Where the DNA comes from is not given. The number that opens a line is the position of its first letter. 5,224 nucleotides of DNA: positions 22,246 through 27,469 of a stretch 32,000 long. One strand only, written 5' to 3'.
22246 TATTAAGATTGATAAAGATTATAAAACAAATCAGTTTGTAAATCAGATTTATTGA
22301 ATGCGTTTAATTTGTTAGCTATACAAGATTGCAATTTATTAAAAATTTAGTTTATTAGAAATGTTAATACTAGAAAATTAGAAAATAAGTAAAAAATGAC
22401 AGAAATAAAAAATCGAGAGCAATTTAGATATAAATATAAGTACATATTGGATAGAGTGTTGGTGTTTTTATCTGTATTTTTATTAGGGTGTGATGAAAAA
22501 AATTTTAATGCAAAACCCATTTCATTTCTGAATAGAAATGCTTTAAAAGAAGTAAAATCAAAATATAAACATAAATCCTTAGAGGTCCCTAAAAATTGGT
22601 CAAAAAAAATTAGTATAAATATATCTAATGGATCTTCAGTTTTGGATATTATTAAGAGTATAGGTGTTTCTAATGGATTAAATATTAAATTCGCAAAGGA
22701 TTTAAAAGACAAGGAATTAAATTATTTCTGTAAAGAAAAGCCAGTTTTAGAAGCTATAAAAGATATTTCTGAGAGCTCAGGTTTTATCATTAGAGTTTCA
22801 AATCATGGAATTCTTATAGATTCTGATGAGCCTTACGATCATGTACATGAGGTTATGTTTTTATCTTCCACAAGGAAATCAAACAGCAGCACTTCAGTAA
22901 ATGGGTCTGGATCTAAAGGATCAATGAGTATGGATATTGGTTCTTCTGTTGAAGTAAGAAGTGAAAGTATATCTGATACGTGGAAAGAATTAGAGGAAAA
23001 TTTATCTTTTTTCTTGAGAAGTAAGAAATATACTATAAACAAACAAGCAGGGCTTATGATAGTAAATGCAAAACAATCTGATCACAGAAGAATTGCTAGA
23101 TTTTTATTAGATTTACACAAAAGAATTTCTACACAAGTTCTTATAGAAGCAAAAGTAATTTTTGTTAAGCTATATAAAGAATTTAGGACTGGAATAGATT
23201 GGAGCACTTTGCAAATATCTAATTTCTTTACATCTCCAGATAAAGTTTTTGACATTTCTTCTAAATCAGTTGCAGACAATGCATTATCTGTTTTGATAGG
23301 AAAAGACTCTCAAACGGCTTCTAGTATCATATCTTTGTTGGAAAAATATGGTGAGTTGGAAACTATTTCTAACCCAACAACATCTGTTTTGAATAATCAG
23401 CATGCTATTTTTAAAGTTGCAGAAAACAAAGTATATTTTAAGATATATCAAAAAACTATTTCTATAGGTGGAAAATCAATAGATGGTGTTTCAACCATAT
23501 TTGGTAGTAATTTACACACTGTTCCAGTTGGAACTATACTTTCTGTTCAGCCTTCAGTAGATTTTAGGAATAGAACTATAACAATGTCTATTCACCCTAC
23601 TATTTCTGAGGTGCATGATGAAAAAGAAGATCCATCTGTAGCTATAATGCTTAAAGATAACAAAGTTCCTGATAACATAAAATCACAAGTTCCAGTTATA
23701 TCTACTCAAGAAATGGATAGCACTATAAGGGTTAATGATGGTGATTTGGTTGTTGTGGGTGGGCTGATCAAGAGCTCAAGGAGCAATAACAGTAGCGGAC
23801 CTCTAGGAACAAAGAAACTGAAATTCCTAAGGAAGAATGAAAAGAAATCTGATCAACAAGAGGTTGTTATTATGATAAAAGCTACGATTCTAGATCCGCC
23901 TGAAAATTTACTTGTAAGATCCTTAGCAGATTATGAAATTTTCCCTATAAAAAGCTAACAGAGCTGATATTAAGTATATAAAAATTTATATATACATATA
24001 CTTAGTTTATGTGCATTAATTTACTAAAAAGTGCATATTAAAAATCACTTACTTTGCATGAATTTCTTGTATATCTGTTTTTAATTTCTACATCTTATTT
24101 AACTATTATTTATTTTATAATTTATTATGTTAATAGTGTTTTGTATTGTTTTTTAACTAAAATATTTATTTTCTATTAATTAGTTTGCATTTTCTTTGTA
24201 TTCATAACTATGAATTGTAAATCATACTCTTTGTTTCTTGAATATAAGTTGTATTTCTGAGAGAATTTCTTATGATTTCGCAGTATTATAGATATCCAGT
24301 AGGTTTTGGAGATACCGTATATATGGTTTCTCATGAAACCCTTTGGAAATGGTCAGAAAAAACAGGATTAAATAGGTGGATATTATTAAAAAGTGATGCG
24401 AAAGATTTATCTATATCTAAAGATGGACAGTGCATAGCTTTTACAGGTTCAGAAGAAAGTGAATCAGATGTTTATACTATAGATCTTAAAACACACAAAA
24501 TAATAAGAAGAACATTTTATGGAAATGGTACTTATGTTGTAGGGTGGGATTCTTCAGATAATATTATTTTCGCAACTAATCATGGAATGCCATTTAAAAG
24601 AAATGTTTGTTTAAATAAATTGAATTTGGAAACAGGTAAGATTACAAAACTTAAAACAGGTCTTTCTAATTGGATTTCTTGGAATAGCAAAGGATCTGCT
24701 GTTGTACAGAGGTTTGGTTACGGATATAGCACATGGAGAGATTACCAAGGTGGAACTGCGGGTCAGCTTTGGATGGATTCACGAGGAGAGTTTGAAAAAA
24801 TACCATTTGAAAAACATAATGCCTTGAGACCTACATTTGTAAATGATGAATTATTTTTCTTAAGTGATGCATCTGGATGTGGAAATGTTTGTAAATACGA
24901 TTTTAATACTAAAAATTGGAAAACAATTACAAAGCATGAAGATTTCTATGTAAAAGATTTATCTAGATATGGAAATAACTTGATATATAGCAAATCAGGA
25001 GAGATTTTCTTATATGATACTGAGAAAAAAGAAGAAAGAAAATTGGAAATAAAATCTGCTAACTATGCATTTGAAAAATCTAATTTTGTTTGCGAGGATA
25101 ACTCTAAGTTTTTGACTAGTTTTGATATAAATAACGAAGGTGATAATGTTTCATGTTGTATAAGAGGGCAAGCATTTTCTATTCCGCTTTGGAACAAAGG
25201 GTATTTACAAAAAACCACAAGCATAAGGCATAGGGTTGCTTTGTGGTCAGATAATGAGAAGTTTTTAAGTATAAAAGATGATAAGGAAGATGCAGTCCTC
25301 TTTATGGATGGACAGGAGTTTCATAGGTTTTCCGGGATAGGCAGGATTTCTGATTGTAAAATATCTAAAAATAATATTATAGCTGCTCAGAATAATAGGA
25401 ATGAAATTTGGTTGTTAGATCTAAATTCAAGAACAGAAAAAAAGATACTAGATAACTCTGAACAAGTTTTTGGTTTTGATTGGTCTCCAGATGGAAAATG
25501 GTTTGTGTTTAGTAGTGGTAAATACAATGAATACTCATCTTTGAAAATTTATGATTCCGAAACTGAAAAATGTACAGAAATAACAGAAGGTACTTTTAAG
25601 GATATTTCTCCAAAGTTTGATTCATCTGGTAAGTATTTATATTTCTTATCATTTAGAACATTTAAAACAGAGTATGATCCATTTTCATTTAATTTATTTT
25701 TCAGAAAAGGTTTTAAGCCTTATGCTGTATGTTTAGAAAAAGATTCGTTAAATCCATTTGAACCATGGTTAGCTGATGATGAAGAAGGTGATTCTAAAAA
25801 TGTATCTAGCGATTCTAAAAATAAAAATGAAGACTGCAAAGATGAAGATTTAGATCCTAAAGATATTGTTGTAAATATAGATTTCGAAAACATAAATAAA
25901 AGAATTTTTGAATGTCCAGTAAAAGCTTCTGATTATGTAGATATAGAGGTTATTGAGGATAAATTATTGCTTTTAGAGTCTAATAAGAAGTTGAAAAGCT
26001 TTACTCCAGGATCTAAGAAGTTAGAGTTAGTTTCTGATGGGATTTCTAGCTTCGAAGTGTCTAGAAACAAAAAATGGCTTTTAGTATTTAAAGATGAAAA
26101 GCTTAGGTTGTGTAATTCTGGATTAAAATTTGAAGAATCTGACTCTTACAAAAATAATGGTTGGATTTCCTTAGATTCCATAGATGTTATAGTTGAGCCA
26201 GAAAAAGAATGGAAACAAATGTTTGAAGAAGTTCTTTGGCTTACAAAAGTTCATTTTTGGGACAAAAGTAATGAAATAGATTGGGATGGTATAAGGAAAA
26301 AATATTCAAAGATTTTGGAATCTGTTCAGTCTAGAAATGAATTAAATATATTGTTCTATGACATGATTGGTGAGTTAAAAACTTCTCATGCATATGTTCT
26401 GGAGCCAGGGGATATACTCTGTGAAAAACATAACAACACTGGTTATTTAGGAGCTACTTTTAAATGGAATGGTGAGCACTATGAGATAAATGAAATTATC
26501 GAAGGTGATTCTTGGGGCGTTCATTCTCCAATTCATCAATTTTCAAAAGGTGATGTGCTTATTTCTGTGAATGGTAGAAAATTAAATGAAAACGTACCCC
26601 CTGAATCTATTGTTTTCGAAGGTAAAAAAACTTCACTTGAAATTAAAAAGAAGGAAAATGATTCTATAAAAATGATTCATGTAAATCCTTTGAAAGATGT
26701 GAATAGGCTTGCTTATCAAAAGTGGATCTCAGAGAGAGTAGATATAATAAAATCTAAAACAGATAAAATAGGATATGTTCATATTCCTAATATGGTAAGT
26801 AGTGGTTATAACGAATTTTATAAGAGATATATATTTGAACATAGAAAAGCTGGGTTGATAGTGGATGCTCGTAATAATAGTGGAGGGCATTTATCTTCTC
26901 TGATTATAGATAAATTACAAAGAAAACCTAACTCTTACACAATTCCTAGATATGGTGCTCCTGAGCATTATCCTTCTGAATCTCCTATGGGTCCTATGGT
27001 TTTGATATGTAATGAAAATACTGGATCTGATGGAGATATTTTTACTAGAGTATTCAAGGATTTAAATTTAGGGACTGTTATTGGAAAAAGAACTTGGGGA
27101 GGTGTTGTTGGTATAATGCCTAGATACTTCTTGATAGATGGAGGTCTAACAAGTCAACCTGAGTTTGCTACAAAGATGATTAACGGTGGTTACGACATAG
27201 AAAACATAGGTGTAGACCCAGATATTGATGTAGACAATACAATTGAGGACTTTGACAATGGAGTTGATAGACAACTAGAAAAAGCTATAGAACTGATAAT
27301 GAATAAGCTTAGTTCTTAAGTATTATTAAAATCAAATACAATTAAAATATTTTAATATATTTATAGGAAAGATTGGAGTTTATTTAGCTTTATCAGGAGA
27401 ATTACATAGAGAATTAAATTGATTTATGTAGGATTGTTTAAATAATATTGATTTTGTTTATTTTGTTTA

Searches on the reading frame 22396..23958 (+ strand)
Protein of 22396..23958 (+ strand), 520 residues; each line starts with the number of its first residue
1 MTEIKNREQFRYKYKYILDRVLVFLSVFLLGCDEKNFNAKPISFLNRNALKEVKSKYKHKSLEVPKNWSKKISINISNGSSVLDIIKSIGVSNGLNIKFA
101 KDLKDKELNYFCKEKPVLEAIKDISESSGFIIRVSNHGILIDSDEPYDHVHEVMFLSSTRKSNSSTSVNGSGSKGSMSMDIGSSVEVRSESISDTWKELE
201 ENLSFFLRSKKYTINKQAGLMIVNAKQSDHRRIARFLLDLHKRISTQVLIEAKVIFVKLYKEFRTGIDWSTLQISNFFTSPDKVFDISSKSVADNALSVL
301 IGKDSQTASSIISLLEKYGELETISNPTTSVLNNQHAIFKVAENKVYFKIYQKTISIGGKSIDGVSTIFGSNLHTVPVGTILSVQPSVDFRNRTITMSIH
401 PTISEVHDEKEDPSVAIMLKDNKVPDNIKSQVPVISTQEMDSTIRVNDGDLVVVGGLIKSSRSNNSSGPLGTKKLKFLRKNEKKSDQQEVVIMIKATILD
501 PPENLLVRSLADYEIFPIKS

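Call 7: search_protein_families(library=pfam, proteins=[window:22396-23958:+], max_evalue=0.01)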
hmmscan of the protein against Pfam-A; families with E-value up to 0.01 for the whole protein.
window:22396-23958:+ (520 aa): 1 family
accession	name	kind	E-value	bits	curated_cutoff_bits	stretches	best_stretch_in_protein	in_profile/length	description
PF00263.26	Secretin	-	5e-22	78.7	27.5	1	315-499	2-168/169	Bacterial type II and III secretion system protein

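Call 22: search_protein_families(library=ncbifam, proteins=[window:22396-23958:+], max_evalue=0.1)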
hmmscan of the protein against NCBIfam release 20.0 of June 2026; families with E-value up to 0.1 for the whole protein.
window:22396-23958:+ (520 aa): 7 families
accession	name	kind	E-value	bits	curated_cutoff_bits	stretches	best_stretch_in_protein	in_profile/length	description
TIGR02519.1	pilus_MshL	equivalog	6.1e-52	176.4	250.2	1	212-499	1-290/290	pilus (MSHA type) biogenesis protein MshL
TIGR02517.1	type_II_gspD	equivalog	2.4e-17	62.6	351.35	1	174-501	279-592/600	type II secretion system secretin GspD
TIGR02520.1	pilus_B_mal_scr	equivalog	2.5e-14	52.7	287.65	1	157-494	183-509/513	PilN family type IVB pilus formation outer membrane protein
TIGR02515.1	IV_pilus_PilQ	subfamily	1.8e-08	33.8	284.35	1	385-495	311-423/428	type IV pilus secretin PilQ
TIGR02516.1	type_III_yscC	equivalog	4.8e-07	28.7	238.45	1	227-500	216-462/463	type III secretion system outer membrane ring subunit SctC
NF042912.1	Amuc_1098_fam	equivalog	4.9e-07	28.2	750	1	375-501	661-798/805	Amuc_1098 family type IV pilus outer membrane protein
NF010083.0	PRK13568.1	equivalog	0.0021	16.9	554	1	387-498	302-416/419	DNA uptake porin HofQ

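Call 49: find_homologous_proteins(query=window:22396-23958:+, max_evalue=0.00001)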
Query window:22396-23958:+ (520 aa): 243 proteins with E <= 0.00001 among 8000 candidates; the best 120 are listed.
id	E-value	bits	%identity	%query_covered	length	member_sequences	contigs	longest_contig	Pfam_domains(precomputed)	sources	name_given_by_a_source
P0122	0.0e+0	1115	100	100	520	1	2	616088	PF00263.27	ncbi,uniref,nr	ncbi:hypothetical protein [Candidatus Nesciobacter abundans]|uniref:Type II/III secretion system sec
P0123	2.1e-124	434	47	94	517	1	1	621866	PF00263.27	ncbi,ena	-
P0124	6.7e-122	426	44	96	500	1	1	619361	PF00263.27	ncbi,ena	-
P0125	3.7e-116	407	50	60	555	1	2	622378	PF00263.27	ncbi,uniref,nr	ncbi:type II secretion system protein GspD [Candidatus Cytomitobacter primus]|uniref:Type II/III sec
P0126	8.5e-113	396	43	96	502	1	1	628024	PF00263.27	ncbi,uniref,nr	ncbi:hypothetical protein FZC35_01465 [Candidatus Cytomitobacter indipagum]|uniref:Type II/III secre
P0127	4.7e-112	393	44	87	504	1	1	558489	PF00263.27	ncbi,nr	ncbi:MAG: hypothetical protein H6845_02625 [Alphaproteobacteria bacterium]|nr:MAG: hypothetical prot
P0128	1.5e-76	276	35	94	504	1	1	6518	PF00263.27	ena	-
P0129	1.0e-64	237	35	85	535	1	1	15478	PF00263.27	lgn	-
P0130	8.1e-63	231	30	94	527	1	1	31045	PF00263.27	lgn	-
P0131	7.3e-62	228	34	80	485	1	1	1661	PF07655.19,PF00263.27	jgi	-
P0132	1.5e-61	227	34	85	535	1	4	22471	PF00263.27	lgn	-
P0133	3.9e-60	222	33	85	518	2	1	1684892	PF07655.19,PF00263.27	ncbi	-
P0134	4.5e-60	222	31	85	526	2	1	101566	PF07655.19,PF00263.27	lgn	-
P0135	8.1e-60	221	33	86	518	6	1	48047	PF07655.19,PF00263.27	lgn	-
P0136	8.7e-60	221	32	83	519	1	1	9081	PF00263.27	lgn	-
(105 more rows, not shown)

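Call 50: find_encoding_contigs(protein=P0125, flank=10000, max_places=1)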
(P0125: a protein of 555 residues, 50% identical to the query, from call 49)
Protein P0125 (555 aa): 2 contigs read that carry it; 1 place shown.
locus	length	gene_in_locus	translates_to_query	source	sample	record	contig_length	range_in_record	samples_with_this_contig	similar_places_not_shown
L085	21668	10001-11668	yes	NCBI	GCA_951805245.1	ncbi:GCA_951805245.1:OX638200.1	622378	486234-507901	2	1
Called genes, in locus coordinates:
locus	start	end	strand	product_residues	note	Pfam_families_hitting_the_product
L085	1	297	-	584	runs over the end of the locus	PF10150:RNase_E_G, PF20833:RNase_E_G_Thio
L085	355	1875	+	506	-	PF08245:Mur_ligase_M, PF02875:Mur_ligase_C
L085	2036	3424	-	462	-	-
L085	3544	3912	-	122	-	-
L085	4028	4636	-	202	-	PF01351:RNase_HII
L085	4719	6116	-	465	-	PF07497:Rho_RNA_bind, PF00006:ATP-synt_ab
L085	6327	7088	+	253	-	-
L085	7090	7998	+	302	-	PF00398:RrnaAD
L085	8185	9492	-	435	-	PF13180:PDZ_2 (faint)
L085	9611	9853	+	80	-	PF01176:eIF-1a (weak)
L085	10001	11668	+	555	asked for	PF00263:Secretin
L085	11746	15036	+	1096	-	PF00930:DPPIV_N (faint), PF07676:PD40 (faint), PF25174:Beta-prop_THOC3 (faint), PF26549:Tricorn_N, PF26550:Tricorn_2nd, PF26549:Tricorn_N (weak), PF14684:Tricorn_C1, PF03572:Peptidase_S41, +1 more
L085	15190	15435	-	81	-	-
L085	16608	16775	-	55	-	-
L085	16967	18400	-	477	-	-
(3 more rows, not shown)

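Call 51: find_encoding_contigs(protein=P0126, flank=10000, max_places=1)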
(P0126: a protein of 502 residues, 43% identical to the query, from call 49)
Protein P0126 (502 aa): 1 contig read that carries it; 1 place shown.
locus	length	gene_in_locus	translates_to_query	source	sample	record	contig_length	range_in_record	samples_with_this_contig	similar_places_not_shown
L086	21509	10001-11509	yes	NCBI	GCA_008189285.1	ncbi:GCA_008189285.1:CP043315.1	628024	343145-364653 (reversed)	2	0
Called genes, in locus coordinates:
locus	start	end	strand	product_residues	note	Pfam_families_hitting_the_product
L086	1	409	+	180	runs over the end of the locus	-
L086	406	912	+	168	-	-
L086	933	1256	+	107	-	-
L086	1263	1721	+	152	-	-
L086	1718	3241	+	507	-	-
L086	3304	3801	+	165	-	-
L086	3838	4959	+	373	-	PF00696:AA_kinase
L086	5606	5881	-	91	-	PF01176:eIF-1a (weak)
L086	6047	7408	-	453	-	PF00091:Tubulin, PF12327:FtsZ_C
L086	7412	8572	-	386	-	-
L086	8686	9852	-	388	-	PF01546:Peptidase_M20, PF07687:M20_dimer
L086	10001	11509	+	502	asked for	PF00263:Secretin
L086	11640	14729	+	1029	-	PF00930:DPPIV_N (faint), PF25174:Beta-prop_THOC3 (faint), PF26549:Tricorn_N, PF26550:Tricorn_2nd, PF26549:Tricorn_N (weak), PF07676:PD40 (weak), PF14684:Tricorn_C1, PF03572:Peptidase_S41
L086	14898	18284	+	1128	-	PF08471:Ribonuc_red_2_N, PF02867:Ribonuc_red_lgC, PF12637:TSCPD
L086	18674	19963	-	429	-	PF00361:Proton_antipo_M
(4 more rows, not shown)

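Call 52: find_encoding_contigs(protein=P0123, flank=10000, max_places=1)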
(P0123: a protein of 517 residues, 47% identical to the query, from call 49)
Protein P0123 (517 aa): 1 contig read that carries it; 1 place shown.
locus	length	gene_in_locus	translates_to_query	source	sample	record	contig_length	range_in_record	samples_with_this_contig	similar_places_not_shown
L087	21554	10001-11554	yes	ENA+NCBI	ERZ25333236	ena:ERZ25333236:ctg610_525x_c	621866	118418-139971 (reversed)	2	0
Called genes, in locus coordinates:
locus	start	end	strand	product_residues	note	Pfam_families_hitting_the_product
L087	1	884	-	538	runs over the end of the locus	PF10150:RNase_E_G, PF20833:RNase_E_G_Thio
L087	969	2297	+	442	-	PF08245:Mur_ligase_M, PF02875:Mur_ligase_C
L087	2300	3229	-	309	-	-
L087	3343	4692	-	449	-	-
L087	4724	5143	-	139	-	PF01351:RNase_HII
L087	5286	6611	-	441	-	PF07497:Rho_RNA_bind, PF00006:ATP-synt_ab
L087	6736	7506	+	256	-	-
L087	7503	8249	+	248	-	PF00398:RrnaAD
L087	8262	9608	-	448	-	-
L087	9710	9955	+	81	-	PF01176:eIF-1a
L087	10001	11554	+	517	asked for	PF00263:Secretin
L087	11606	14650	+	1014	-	PF25174:Beta-prop_THOC3 (faint), PF26549:Tricorn_N, PF07676:PD40 (faint), PF26550:Tricorn_2nd, PF14684:Tricorn_C1, PF03572:Peptidase_S41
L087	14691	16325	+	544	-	-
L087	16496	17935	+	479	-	PF08471:Ribonuc_red_2_N, PF02867:Ribonuc_red_lgC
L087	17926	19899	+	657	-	PF02867:Ribonuc_red_lgC, PF12637:TSCPD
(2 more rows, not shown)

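Call 65: find_encoding_contigs(protein=P0124, flank=10000, max_places=1)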
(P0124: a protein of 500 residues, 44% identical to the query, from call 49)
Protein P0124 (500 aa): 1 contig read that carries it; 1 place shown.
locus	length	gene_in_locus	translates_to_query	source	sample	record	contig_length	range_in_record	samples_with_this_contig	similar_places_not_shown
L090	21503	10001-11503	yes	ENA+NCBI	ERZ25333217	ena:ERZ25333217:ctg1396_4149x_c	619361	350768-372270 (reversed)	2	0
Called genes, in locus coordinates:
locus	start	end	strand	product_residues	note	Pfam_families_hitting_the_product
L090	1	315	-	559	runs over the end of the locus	PF10150:RNase_E_G, PF20833:RNase_E_G_Thio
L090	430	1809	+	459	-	PF08245:Mur_ligase_M, PF02875:Mur_ligase_C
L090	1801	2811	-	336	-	-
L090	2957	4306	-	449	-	-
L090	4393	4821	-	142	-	PF01351:RNase_HII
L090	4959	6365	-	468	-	PF07497:Rho_RNA_bind, PF00006:ATP-synt_ab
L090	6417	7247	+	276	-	-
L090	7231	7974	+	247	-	PF00398:RrnaAD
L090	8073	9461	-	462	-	-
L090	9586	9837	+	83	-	PF01176:eIF-1a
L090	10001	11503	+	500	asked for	PF00263:Secretin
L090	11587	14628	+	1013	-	PF07676:PD40 (faint), PF23381:Beta-prop_IFT122_1st (faint), PF25174:Beta-prop_THOC3 (faint), PF26549:Tricorn_N, PF27482:Beta-prop_YycP (faint), PF26550:Tricorn_2nd, PF14684:Tricorn_C1, PF03572:Peptidase_S41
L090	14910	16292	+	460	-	-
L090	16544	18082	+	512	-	-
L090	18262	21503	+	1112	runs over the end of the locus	PF08471:Ribonuc_red_2_N, PF02867:Ribonuc_red_lgC, PF12637:TSCPD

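Call 66: find_encoding_contigs(protein=P0127, flank=10000, max_places=1)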
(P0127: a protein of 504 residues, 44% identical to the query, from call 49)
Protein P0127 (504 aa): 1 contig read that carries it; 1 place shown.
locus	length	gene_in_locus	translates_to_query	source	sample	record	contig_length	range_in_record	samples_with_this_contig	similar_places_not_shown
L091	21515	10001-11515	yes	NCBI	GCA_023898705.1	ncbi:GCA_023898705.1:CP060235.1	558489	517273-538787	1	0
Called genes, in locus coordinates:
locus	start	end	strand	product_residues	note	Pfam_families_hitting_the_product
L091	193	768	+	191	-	PF03352:Adenine_glyco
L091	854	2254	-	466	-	-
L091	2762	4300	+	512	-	PF05697:Trigger_N, PF05698:Trigger_C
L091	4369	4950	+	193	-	PF00574:CLP_protease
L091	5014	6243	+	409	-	PF06689:zf-C4_ClpX, PF00493:MCM, PF05496:RuvB_N (weak), PF14532:Sigma54_activ_2 (weak), PF07724:AAA_2, PF13401:AAA_22 (weak), PF00004:AAA, PF10431:ClpB_D2-small, +3 more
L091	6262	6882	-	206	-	PF01351:RNase_HII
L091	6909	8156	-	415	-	PF07497:Rho_RNA_bind, PF00006:ATP-synt_ab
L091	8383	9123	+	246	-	-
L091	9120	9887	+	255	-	PF00398:RrnaAD, PF13649:Methyltransf_25 (faint)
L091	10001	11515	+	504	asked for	PF00263:Secretin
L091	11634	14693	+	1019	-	PF26549:Tricorn_N, PF26550:Tricorn_2nd, PF07676:PD40 (weak), PF14684:Tricorn_C1, PF14685:PDZ_Tricorn (faint), PF03572:Peptidase_S41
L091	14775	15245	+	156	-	PF00364:Biotin_lipoyl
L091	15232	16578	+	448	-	PF00289:Biotin_carb_N, PF01071:GARS_A (weak), PF02222:ATP-grasp, PF02655:ATP-grasp_3 (weak), PF02786:CPSase_L_D2, PF07478:Dala_Dala_lig_C (weak), PF02785:Biotin_carb_C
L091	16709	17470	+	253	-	-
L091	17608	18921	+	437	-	PF27605:ODF2_C (faint)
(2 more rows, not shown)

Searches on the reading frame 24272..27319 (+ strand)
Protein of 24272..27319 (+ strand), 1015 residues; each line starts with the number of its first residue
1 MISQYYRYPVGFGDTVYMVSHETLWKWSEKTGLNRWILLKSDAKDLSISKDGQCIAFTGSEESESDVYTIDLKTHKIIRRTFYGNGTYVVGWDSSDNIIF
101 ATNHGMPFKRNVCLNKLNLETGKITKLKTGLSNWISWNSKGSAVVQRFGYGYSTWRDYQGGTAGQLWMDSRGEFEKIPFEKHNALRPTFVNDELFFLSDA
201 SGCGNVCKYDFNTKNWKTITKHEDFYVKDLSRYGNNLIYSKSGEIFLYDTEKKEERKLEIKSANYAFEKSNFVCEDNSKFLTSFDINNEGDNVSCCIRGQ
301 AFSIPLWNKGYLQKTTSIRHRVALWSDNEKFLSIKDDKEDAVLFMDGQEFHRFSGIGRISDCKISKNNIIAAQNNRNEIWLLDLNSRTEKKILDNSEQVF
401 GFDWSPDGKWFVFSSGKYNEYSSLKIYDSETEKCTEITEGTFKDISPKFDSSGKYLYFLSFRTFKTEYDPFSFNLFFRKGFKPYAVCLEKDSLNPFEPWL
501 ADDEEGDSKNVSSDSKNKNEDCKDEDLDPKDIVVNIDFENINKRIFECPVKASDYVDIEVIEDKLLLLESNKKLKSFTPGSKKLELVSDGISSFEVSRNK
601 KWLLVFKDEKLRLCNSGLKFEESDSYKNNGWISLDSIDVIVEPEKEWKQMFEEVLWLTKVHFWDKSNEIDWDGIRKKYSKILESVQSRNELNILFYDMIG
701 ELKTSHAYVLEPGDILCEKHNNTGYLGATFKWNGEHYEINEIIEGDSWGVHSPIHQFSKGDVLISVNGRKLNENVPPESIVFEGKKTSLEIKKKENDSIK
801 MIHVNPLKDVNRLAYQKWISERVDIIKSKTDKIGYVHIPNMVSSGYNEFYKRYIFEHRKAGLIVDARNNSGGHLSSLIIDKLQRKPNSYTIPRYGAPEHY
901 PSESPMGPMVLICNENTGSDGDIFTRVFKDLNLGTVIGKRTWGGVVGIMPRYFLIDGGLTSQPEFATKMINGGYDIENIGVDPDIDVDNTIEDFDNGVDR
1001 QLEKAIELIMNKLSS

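Call 7: search_protein_families(library=pfam, proteins=[window:24272-27319:+], max_evalue=0.01)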
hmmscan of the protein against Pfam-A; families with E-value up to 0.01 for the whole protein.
window:24272-27319:+ (1015 aa): 8 families
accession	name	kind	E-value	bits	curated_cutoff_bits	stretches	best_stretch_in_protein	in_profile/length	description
PF03572.23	Peptidase_S41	-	6.7e-26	91.3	24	1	832-987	1-165/165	Peptidase family S41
PF14684.11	Tricorn_C1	-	1.5e-13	50.9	24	1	643-700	1-59/59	Tricorn protease C1 domain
PF07676.18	PD40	-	2.1e-10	40.7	20.9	1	392-421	4-31/38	WD40-like Beta Propeller Repeat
PF14685.13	PDZ_Tricorn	-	9.5e-10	38.8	25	1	724-797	1-82/88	Tricorn protease PDZ domain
PF25174.1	Beta-prop_THOC3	-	3.2e-08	33.3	305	1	366-456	99-186/272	THOC3 beta-propeller domain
PF08662.17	eIF2A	-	2.1e-05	24.9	20.5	1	375-465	37-124/194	Eukaryotic translation initiation factor eIF2A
PF00930.27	DPPIV_N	-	9.4e-05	21.7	22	0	376-414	22-60/354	Dipeptidyl peptidase IV (DPP IV) N-terminal region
PF12894.13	ANAPC4_WD40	-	0.003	18.2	22.9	0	366-436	6-74/91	Anaphase-promoting complex subunit 4 WD40 domain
